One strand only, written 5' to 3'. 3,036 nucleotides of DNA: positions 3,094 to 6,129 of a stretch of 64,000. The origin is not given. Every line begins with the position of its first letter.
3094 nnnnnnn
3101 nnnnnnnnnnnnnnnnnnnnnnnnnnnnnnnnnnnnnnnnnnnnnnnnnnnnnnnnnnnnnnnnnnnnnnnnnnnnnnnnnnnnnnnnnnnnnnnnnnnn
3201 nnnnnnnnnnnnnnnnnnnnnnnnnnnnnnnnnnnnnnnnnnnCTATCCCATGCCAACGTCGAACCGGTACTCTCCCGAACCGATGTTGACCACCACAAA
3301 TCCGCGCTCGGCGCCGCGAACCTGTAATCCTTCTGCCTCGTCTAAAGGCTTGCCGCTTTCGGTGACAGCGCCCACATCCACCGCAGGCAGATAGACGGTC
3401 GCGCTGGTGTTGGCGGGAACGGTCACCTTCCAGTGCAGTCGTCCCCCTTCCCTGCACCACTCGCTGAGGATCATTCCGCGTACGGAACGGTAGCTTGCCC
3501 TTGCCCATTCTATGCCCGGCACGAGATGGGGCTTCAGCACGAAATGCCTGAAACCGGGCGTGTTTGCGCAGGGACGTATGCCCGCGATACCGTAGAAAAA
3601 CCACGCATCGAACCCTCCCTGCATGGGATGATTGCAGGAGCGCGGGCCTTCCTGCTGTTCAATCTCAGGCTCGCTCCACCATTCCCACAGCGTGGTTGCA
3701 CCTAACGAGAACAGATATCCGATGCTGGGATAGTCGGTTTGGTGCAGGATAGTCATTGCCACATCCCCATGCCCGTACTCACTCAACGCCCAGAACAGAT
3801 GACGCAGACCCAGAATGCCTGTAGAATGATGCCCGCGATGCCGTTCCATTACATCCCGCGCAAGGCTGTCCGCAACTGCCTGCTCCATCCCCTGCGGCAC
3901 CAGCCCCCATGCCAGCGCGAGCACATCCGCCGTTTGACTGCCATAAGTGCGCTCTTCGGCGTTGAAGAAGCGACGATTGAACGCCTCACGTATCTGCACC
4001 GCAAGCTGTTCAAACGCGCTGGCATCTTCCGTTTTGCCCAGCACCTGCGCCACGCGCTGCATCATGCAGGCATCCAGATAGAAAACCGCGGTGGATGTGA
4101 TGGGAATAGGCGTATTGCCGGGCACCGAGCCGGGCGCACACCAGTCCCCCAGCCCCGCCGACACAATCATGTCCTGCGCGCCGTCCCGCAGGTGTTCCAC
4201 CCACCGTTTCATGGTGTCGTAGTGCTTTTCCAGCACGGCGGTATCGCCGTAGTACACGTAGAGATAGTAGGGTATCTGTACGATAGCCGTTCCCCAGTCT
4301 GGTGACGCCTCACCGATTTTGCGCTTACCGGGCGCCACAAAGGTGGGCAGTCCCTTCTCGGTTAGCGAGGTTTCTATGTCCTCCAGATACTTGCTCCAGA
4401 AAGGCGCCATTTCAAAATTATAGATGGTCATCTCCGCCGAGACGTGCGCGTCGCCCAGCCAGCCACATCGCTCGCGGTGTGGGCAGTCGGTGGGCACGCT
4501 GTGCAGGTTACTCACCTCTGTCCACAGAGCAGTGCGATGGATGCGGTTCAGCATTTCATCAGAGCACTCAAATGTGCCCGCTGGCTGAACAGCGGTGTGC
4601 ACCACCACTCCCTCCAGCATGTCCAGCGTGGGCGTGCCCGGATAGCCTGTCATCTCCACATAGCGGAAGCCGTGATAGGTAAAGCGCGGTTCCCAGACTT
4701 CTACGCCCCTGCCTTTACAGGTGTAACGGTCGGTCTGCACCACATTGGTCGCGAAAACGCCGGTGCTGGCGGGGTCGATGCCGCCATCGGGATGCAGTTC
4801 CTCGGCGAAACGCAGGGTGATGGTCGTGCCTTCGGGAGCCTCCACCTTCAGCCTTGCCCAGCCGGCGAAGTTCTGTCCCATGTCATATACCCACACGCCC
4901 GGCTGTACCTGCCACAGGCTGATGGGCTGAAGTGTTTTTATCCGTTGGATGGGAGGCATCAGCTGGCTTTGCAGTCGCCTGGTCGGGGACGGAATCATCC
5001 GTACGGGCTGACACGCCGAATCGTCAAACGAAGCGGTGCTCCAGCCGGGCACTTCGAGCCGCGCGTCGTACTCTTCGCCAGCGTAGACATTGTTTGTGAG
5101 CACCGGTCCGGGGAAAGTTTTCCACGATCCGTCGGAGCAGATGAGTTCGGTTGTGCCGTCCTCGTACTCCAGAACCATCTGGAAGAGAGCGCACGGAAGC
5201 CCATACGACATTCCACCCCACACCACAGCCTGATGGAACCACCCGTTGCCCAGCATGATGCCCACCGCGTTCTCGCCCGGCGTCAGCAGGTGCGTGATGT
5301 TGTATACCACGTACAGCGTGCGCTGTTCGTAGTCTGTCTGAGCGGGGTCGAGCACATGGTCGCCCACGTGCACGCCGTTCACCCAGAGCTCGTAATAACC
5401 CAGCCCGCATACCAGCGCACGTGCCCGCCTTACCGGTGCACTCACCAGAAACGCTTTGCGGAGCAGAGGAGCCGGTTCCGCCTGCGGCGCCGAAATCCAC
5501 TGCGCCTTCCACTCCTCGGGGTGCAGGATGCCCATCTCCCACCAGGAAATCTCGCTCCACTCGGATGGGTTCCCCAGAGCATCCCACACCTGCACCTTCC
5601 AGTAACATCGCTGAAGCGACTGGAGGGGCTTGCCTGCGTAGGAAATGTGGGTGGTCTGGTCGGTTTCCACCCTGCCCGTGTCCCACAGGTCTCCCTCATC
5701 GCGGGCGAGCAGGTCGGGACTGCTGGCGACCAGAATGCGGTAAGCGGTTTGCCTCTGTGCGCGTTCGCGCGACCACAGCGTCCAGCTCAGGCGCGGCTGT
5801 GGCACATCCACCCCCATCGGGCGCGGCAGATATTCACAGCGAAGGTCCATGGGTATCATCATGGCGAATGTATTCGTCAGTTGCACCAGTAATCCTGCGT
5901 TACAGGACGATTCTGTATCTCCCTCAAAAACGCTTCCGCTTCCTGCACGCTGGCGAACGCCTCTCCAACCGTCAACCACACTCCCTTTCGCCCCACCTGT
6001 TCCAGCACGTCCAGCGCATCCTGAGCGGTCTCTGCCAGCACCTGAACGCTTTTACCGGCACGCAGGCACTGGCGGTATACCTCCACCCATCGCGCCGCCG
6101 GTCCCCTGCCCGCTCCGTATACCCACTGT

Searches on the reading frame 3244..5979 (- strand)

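Call 63: search_protein_families(library=pfam, proteins=[window:3244-5979:-], max_evalue=0.0001)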
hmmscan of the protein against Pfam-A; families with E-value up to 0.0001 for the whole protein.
window:3244-5979:- (911 aa): 5 families
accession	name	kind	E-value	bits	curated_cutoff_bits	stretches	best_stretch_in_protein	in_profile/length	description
PF17389.8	Bac_rhamnosid6H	-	8.8e-95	318.3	24.5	1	467-796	3-337/339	Bacterial alpha-L-rhamnosidase 6 hairpin glycosidase domain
PF08531.16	Bac_rhamnosid_N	-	1e-52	178.9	25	1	183-347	3-171/172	Alpha-L-rhamnosidase N-terminal domain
PF25788.1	Ig_Rha78A_N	-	1.7e-40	137.9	27.4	1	44-153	2-105/105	Rha78A-like, N-terminal immunoglobulin domain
PF05592.18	Bac_rhamnosid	-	1e-31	109.3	22.2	1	357-461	2-102/102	Bacterial alpha-L-rhamnosidase concanavalin-like domain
PF17390.7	Bac_rhamnosid_C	-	2.1e-21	75.9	22.1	1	800-874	1-73/78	Bacterial alpha-L-rhamnosidase C-terminal domain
